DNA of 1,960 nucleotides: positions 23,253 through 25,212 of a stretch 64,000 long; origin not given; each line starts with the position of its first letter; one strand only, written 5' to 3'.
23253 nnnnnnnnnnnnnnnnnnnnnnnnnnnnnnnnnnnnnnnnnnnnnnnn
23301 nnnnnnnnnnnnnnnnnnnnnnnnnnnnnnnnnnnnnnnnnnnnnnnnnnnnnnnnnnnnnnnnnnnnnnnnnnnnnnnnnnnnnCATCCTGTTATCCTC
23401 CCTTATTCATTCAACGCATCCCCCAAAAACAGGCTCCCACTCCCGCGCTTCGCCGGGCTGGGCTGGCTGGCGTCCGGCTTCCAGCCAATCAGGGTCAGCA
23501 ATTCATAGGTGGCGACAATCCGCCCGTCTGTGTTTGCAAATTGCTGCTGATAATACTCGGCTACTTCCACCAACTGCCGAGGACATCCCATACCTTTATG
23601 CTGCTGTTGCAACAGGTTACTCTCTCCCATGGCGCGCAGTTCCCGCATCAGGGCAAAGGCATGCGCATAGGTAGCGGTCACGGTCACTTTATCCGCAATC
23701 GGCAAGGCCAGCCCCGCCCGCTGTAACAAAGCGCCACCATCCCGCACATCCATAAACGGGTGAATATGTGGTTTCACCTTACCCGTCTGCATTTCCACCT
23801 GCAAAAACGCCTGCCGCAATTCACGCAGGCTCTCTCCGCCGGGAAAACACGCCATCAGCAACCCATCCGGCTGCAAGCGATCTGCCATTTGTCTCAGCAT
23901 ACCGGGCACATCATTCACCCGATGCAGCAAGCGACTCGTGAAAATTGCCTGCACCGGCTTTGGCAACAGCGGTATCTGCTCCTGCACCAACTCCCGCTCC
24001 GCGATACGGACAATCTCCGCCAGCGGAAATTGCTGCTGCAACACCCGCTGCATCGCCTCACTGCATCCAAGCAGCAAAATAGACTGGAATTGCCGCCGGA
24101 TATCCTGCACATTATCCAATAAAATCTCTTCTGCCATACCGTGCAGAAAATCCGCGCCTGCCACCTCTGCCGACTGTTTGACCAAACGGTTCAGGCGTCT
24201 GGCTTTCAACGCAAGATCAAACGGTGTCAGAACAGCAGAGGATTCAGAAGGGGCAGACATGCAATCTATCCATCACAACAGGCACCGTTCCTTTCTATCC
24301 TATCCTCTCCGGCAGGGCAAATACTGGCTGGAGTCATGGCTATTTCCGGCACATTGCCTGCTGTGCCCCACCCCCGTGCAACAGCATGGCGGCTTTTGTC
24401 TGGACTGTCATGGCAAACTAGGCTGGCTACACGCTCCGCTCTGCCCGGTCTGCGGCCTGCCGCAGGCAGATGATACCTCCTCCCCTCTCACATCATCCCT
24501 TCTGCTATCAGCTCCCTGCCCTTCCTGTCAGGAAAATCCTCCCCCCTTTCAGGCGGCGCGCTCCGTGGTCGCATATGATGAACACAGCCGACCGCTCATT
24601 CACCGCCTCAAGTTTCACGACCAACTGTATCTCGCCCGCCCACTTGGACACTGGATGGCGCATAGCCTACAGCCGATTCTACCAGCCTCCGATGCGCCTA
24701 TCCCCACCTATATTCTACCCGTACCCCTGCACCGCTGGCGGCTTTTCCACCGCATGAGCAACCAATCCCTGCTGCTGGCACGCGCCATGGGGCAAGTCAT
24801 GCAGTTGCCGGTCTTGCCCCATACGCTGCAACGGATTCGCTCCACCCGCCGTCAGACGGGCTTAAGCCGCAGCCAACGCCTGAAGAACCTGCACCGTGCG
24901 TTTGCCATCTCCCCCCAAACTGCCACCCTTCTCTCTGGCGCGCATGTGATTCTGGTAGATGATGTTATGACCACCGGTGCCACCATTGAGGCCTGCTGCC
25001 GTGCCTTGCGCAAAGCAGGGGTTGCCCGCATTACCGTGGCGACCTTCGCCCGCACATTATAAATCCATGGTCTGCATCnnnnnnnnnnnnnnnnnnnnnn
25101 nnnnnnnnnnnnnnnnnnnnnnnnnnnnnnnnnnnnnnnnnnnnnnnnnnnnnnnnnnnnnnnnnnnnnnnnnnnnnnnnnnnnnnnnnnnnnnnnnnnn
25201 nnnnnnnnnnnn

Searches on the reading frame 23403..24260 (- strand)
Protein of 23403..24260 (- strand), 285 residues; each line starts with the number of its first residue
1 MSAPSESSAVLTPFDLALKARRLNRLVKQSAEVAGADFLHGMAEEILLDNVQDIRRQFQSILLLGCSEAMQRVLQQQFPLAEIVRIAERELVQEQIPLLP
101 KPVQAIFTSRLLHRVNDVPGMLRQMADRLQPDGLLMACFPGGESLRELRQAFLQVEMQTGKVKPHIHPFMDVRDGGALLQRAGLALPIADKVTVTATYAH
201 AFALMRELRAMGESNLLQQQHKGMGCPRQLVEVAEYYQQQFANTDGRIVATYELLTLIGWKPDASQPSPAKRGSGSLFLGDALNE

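Call 28: search_protein_families(library=pfam, proteins=[window:23403-24260:-], max_evalue=0.001)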
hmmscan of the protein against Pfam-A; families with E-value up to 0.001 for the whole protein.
window:23403-24260:- (285 aa): 2 families
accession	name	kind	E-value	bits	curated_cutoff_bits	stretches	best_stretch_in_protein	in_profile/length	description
PF13489.12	Methyltransf_23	-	3.1e-06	27.4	27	1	93-185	72-160/164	Methyltransferase domain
PF08242.18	Methyltransf_12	-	0.00066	20.8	30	0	56-135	16-98/98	Methyltransferase domain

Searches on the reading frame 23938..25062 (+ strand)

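Call 29: search_protein_families(library=pfam, proteins=[window:23938-25062:+], max_evalue=0.001)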
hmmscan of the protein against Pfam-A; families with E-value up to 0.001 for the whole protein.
window:23938-25062:+ (374 aa): 3 families
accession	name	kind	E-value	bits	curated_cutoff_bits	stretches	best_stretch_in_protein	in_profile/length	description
PF00156.33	Pribosyltran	-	5.6e-11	42.4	26.3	1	294-371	52-124/158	Phosphoribosyl transferase domain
PF18912.6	DZR_2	-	1.4e-09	38.1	27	1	133-197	3-55/56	Double zinc ribbon domain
PF15609.12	PRTase_2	-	0.00011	22.2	28.8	1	283-362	65-147/188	Phosphoribosyl transferase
